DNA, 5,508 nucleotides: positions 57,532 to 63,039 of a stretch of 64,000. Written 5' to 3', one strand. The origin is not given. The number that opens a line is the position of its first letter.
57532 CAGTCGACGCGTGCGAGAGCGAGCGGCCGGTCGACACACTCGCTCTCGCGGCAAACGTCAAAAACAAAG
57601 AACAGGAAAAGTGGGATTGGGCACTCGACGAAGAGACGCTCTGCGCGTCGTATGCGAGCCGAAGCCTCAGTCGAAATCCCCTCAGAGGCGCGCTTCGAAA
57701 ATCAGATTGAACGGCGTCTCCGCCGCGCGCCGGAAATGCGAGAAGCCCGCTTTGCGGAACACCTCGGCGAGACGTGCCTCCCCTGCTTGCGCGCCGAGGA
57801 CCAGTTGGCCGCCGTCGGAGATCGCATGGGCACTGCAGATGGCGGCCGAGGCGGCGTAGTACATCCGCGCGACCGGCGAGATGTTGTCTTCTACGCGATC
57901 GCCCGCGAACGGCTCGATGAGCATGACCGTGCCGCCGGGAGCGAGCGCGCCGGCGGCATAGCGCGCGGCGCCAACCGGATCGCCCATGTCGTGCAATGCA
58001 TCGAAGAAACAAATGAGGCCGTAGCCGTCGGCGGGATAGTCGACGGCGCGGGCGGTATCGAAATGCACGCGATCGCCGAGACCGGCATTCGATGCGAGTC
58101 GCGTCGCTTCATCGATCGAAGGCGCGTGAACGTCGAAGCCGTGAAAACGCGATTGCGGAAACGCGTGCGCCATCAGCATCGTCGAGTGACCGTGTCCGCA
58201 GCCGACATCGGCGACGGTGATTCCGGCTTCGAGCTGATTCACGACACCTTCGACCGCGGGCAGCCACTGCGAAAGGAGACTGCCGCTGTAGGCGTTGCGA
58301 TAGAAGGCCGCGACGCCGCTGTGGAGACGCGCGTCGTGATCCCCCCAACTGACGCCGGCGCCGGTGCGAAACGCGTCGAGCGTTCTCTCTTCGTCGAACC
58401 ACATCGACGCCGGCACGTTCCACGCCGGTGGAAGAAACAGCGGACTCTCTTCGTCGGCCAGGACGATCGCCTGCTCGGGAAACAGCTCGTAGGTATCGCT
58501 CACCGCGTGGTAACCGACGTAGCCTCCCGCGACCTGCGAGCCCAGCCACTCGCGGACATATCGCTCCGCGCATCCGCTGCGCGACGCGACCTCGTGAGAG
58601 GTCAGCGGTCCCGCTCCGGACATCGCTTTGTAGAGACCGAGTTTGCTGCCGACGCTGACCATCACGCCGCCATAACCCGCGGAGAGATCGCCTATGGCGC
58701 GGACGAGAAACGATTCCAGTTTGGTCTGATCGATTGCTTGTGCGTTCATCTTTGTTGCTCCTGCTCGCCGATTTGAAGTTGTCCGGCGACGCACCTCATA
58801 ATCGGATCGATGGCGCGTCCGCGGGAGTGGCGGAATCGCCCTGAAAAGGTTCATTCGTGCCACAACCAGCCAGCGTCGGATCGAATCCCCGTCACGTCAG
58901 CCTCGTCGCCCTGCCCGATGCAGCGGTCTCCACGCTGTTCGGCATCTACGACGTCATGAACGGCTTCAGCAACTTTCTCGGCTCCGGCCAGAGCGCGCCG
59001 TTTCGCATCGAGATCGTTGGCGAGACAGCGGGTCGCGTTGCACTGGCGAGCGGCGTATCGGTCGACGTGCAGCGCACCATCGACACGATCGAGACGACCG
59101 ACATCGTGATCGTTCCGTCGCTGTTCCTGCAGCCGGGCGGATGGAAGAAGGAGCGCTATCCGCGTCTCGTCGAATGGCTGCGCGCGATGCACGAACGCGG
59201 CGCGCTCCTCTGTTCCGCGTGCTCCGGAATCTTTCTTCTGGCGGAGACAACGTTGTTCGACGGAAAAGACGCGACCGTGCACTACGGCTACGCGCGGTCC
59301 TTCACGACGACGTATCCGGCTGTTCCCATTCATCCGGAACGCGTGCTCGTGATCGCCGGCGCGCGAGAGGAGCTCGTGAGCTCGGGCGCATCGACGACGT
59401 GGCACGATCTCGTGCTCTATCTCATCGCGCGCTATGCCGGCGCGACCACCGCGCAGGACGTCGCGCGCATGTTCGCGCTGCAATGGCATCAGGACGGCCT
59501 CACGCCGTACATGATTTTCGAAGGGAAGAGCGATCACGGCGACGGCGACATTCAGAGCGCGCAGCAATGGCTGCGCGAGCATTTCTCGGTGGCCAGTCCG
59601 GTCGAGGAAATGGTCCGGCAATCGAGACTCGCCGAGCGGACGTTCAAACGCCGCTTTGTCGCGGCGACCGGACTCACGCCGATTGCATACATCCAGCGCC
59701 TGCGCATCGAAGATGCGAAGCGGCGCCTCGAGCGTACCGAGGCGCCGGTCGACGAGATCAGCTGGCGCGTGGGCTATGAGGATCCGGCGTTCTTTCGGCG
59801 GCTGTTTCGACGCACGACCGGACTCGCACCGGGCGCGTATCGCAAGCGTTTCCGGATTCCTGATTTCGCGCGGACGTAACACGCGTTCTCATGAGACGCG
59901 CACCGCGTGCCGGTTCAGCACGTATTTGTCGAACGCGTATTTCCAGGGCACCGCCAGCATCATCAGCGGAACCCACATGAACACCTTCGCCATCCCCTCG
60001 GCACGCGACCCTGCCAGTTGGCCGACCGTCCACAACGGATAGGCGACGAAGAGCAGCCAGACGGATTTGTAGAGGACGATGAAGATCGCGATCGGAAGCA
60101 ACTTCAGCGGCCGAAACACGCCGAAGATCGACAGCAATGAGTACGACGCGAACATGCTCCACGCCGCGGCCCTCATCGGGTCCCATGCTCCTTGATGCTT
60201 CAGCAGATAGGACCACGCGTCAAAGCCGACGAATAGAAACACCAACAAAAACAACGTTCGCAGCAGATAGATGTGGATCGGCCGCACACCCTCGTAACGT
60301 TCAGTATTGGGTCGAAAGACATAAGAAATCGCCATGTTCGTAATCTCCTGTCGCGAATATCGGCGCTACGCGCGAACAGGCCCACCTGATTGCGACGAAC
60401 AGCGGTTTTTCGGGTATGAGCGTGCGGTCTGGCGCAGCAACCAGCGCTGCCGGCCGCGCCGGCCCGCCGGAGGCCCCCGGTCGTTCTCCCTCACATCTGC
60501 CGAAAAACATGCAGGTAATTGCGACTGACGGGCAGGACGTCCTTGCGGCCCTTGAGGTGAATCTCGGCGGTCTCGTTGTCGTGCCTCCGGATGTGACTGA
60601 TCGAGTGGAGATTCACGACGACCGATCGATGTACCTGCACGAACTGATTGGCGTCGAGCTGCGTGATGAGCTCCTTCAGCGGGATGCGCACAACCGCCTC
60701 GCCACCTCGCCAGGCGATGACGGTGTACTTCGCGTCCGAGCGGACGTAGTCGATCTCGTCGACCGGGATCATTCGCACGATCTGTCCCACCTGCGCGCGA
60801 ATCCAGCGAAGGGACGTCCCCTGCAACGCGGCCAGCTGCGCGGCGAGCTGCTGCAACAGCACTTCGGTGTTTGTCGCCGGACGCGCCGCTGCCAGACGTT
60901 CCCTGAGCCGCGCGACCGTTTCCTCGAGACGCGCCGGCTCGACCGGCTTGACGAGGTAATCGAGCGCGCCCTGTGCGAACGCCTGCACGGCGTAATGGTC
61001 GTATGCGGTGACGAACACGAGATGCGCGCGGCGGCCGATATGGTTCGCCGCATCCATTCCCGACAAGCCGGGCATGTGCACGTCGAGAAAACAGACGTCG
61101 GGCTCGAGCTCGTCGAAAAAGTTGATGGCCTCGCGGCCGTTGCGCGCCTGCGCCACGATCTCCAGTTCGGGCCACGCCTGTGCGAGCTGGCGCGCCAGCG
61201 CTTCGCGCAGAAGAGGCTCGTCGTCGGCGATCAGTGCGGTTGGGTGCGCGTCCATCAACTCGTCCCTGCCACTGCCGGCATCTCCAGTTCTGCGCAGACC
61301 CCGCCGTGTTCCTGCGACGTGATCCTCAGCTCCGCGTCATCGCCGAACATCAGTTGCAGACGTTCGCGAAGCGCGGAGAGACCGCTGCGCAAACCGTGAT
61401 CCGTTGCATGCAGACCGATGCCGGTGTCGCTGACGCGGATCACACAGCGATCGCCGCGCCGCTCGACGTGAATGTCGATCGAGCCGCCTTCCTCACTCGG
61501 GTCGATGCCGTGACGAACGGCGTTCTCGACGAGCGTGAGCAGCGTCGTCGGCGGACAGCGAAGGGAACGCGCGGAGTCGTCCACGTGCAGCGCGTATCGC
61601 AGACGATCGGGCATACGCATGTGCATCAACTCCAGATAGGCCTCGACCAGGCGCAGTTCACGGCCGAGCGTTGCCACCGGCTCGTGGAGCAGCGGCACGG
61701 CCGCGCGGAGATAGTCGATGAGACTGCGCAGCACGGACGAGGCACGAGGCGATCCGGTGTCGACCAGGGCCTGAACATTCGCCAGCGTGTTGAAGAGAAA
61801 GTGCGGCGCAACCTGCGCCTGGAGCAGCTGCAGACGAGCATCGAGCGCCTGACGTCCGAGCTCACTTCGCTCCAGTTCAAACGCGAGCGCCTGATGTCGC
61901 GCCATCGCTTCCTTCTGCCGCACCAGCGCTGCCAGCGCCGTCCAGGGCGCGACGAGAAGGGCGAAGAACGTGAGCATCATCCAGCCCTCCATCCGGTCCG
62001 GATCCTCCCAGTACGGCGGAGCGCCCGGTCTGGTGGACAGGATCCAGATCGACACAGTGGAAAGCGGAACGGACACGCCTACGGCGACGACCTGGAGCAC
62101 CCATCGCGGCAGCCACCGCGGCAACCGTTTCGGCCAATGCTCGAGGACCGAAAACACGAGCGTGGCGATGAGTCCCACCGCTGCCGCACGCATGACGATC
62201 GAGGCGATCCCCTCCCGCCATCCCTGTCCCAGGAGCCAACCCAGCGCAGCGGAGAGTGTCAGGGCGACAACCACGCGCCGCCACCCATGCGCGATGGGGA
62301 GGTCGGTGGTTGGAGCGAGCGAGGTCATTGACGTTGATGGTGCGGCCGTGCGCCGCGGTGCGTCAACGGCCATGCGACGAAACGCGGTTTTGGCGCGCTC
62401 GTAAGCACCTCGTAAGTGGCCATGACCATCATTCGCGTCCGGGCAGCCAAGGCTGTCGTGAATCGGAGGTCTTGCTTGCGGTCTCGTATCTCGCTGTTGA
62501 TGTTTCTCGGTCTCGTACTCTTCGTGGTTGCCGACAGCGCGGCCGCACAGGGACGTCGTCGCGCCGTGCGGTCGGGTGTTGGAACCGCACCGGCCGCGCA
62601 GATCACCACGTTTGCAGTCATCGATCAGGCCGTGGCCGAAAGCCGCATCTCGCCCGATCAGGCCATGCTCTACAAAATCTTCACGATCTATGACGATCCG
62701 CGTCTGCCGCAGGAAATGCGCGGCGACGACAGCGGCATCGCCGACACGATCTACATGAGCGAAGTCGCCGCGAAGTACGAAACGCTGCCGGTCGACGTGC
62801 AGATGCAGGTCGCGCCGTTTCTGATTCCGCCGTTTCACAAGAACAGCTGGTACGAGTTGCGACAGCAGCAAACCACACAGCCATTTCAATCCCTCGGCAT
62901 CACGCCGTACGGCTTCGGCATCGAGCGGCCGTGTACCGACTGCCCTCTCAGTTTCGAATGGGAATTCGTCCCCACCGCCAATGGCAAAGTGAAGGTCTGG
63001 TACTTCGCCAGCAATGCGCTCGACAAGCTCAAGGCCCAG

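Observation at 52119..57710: Three-gene TerB-N/TerB/TerB-C + P-loop ATPase + Lhr-like helicase operon (Shango-type candidate anti-phage system)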

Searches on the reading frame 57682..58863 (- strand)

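Call 11: search_protein_families(library=pfam, proteins=[window:57682-58863:-], max_evalue=0.001)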
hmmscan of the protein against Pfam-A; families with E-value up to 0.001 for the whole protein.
window:57682-58863:- (393 aa): 10 families
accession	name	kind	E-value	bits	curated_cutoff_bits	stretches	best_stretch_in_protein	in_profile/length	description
PF21320.3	HTH_65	-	5e-20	71.9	24.1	1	66-136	4-74/75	Rv2258c-like winged HTH domain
PF13847.12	Methyltransf_31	-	2.2e-13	50.5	27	1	212-361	2-133/145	Methyltransferase domain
PF08242.18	Methyltransf_12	-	2.4e-11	44.7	30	1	219-312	2-97/98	Methyltransferase domain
PF13649.12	Methyltransf_25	-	4.5e-11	43.7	27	1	217-311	1-97/97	Methyltransferase domain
PF13489.12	Methyltransf_23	-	2e-10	41.1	27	1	210-337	19-135/164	Methyltransferase domain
PF08241.18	Methyltransf_11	-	2.3e-08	35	21.2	1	219-314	2-94/95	Methyltransferase domain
PF02390.23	Methyltransf_4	-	5.2e-05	23.2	24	1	216-258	4-46/173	Putative methyltransferase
PF13679.12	Methyltransf_32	-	0.00041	20.8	27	1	205-275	14-91/143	Methyltransferase domain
PF12847.13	Methyltransf_18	-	0.00072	20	27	0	207-271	8-72/151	Methyltransferase domain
PF05175.20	MTS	-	0.00087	19.4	23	0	214-263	32-81/170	Methyltransferase small domain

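Call 12: search_protein_families(library=padloc, proteins=[window:57682-58863:-], max_evalue=0.00001)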
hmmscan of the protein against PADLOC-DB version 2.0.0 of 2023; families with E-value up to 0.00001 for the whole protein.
window:57682-58863:- (393 aa): 1 family
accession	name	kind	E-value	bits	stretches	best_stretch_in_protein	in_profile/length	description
PDLC04134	mad2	-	9.4e-09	32.6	1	211-318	289-397/492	mads_2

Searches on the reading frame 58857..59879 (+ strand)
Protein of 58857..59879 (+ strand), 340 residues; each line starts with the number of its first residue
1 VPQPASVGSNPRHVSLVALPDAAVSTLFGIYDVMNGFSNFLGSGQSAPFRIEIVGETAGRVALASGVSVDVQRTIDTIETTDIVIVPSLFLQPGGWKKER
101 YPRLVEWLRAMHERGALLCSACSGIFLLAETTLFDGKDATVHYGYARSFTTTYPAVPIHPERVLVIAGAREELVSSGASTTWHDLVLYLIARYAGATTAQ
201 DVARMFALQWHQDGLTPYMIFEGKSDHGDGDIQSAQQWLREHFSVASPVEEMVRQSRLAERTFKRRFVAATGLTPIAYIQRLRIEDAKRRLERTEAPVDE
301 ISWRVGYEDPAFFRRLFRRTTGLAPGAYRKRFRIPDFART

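Call 11: search_protein_families(library=pfam, proteins=[window:58857-59879:+], max_evalue=0.001)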
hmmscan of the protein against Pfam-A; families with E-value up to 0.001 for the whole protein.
window:58857-59879:+ (340 aa): 3 families
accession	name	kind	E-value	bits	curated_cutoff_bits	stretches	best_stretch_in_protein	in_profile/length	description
PF12833.13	HTH_18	-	1.8e-23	83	33.6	1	256-331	5-80/80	Helix-turn-helix domain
PF00165.29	HTH_AraC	-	6.1e-10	39.4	26.6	1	297-330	10-42/42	Bacterial regulatory helix-turn-helix proteins, AraC family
PF01965.30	DJ-1_PfpI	-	1.2e-09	38.6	26.6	1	46-149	25-128/165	DJ-1/PfpI family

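Call 12: search_protein_families(library=padloc, proteins=[window:58857-59879:+], max_evalue=0.00001)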
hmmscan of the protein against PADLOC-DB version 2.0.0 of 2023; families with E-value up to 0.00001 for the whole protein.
window:58857-59879:+ (340 aa): 0 families

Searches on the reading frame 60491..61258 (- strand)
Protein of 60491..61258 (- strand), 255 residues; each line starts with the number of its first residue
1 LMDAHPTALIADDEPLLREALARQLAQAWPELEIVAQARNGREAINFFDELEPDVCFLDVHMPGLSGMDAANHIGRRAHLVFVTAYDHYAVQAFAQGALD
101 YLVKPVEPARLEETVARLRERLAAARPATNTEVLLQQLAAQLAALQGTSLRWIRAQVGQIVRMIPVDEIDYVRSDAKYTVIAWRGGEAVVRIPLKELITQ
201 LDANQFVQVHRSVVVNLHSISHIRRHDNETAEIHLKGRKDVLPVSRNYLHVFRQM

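Call 11: search_protein_families(library=pfam, proteins=[window:60491-61258:-], max_evalue=0.001)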
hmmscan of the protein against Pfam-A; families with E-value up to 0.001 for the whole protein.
window:60491-61258:- (255 aa): 2 families
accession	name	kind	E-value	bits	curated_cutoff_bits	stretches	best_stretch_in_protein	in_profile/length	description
PF04397.21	LytTR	-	8.1e-24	84.1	22.6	1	162-254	4-95/98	LytTr DNA-binding domain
PF00072.30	Response_reg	-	4.6e-22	78.7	30.2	1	9-115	2-110/111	Response regulator receiver domain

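Call 12: search_protein_families(library=padloc, proteins=[window:60491-61258:-], max_evalue=0.00001)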
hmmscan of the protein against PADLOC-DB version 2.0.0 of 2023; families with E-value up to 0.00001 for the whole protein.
window:60491-61258:- (255 aa): 0 families

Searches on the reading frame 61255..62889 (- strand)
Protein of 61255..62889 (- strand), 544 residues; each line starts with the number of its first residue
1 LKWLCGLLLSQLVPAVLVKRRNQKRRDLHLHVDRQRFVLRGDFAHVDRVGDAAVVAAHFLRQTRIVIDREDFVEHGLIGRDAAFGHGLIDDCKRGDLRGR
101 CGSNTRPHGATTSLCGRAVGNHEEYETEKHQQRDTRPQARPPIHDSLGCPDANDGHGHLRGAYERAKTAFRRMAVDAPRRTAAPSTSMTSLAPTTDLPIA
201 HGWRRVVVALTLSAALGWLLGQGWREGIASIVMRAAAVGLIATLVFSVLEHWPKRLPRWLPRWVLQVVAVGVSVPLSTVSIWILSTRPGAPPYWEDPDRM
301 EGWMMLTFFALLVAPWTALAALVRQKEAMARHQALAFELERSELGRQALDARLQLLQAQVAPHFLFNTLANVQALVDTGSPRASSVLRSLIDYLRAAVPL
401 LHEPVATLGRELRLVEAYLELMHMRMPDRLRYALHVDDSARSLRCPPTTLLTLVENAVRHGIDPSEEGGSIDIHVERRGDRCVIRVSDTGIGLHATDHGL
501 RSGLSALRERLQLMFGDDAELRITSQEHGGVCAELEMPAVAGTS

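Call 11: search_protein_families(library=pfam, proteins=[window:61255-62889:-], max_evalue=0.001)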
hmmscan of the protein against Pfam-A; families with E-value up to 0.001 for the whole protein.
window:61255-62889:- (544 aa): 2 families
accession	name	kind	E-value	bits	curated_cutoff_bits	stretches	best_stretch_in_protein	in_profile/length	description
PF06580.19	His_kinase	-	8.9e-20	71.2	25.2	1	351-430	1-81/81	Histidine kinase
PF02518.31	HATPase_c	-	1.6e-08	35.4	26.4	1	450-539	10-109/111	Histidine kinase-, DNA gyrase B-, and HSP90-like ATPase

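Call 12: search_protein_families(library=padloc, proteins=[window:61255-62889:-], max_evalue=0.00001)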
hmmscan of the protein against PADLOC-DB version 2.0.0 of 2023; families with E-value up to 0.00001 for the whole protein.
window:61255-62889:- (544 aa): 0 families
